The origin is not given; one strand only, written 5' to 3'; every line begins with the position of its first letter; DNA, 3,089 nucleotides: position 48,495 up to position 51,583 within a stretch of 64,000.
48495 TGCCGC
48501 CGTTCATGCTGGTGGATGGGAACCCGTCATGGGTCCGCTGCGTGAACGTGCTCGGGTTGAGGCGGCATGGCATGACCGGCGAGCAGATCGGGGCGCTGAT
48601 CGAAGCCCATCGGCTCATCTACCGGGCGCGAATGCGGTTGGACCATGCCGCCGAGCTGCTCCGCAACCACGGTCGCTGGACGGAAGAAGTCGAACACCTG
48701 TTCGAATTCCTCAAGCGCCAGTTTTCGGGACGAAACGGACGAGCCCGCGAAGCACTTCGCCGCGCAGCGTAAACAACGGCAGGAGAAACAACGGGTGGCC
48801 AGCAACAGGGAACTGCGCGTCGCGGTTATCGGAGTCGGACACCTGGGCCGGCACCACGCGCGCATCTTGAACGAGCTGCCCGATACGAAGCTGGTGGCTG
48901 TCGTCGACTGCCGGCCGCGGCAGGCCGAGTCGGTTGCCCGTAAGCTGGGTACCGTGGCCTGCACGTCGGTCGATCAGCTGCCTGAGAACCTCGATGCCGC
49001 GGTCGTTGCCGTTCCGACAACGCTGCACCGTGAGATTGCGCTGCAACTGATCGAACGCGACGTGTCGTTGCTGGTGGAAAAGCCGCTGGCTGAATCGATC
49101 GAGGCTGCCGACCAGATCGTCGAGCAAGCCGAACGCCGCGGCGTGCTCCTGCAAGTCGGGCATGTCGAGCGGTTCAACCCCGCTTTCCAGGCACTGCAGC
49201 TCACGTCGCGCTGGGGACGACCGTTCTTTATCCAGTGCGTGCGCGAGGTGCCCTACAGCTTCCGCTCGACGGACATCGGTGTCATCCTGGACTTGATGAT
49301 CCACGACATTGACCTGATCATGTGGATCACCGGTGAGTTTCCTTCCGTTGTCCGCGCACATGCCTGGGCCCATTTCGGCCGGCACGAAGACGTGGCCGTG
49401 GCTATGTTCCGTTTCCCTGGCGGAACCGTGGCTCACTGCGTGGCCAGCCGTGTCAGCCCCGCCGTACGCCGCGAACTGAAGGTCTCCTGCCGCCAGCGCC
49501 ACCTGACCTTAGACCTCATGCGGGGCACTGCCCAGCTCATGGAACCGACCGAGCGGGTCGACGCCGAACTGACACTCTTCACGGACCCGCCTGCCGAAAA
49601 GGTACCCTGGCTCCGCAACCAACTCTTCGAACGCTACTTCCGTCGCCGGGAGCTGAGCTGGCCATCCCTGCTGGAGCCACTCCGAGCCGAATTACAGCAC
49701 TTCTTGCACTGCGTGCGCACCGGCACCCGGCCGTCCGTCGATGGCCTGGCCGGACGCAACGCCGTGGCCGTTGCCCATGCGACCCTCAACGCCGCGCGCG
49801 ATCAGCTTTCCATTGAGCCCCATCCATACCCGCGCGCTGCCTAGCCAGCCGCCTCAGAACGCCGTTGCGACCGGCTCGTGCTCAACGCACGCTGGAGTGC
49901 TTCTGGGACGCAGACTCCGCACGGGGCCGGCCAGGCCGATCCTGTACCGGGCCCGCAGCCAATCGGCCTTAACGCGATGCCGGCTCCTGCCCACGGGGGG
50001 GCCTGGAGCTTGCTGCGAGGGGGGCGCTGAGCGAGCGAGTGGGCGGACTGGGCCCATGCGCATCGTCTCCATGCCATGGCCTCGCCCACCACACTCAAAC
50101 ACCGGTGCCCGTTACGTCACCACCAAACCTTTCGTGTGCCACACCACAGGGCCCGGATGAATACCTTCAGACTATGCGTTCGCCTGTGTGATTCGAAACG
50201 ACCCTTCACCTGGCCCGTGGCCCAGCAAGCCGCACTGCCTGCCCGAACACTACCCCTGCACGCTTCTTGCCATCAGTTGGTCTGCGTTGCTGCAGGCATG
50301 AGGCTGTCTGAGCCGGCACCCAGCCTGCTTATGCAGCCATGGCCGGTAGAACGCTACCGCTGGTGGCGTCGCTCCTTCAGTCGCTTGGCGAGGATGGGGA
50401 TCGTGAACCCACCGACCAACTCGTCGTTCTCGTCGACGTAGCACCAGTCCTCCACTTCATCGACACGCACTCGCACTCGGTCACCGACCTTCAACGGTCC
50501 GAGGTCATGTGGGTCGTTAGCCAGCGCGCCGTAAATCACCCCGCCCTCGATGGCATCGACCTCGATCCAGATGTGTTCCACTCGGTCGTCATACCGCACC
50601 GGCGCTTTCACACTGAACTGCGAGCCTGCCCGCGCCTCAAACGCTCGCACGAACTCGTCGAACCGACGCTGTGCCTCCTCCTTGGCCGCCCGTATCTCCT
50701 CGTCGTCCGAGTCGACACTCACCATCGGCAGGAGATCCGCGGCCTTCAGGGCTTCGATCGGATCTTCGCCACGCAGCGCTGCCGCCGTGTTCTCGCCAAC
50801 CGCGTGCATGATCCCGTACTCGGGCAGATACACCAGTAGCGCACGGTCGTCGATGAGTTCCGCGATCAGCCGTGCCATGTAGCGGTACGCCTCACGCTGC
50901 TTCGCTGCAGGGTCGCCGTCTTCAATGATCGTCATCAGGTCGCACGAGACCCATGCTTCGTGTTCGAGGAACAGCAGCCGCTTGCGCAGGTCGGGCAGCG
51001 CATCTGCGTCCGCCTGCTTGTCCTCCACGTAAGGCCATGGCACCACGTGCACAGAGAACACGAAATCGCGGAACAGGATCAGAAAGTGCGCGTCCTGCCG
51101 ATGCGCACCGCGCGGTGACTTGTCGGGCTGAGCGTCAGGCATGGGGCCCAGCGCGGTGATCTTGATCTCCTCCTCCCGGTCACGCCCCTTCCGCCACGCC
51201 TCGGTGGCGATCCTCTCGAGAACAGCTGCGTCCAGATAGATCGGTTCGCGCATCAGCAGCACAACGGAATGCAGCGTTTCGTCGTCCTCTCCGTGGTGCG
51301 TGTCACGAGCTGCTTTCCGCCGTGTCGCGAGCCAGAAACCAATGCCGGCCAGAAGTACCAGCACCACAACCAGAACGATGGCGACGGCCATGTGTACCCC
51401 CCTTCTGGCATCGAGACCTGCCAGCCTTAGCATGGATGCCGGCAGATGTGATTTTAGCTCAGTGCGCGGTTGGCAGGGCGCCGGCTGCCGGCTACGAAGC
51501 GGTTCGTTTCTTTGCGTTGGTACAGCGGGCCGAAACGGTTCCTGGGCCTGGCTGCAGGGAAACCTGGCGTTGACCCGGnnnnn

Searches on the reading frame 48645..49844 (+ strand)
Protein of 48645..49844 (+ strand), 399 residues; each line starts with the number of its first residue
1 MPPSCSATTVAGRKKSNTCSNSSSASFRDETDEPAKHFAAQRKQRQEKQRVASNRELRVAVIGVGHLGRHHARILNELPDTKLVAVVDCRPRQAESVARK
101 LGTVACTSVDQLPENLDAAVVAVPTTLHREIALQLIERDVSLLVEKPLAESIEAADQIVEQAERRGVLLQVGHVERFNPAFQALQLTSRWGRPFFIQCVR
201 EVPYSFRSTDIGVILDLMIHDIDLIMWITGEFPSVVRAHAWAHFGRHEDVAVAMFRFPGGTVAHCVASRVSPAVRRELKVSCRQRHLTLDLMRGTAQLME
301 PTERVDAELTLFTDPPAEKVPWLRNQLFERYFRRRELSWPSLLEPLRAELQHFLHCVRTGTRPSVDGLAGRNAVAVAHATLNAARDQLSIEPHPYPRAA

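Call 17: search_protein_families(library=pfam, proteins=[window:48645-49844:+], max_evalue=0.00001)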
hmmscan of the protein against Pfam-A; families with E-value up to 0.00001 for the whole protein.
window:48645-49844:+ (399 aa): 4 families
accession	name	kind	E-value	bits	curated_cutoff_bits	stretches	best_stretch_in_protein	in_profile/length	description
PF01408.29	GFO_IDH_MocA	-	3.8e-29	102.2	24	1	57-173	1-120/120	Oxidoreductase family, NAD-binding Rossmann fold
PF22725.1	GFO_IDH_MocA_C3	-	9e-13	48.8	27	1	208-283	40-119/124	GFO/IDH/MocA C-terminal domain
PF02894.22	GFO_IDH_MocA_C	-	8.2e-10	39.3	22.9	1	207-268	36-102/218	Oxidoreductase family, C-terminal alpha/beta domain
PF02629.25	CoA_binding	-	7.1e-08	33.6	22.3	1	55-144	2-92/97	CoA binding domain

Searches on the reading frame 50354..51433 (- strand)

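Call 17: search_protein_families(library=pfam, proteins=[window:50354-51433:-], max_evalue=0.00001)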
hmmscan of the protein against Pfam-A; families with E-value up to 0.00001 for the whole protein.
window:50354-51433:- (359 aa): 1 family
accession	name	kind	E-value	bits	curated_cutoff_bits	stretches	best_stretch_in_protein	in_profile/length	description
PF10077.14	DUF2314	-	8.4e-22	78.2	22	1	244-356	1-122/134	Uncharacterized protein conserved in bacteria (DUF2314)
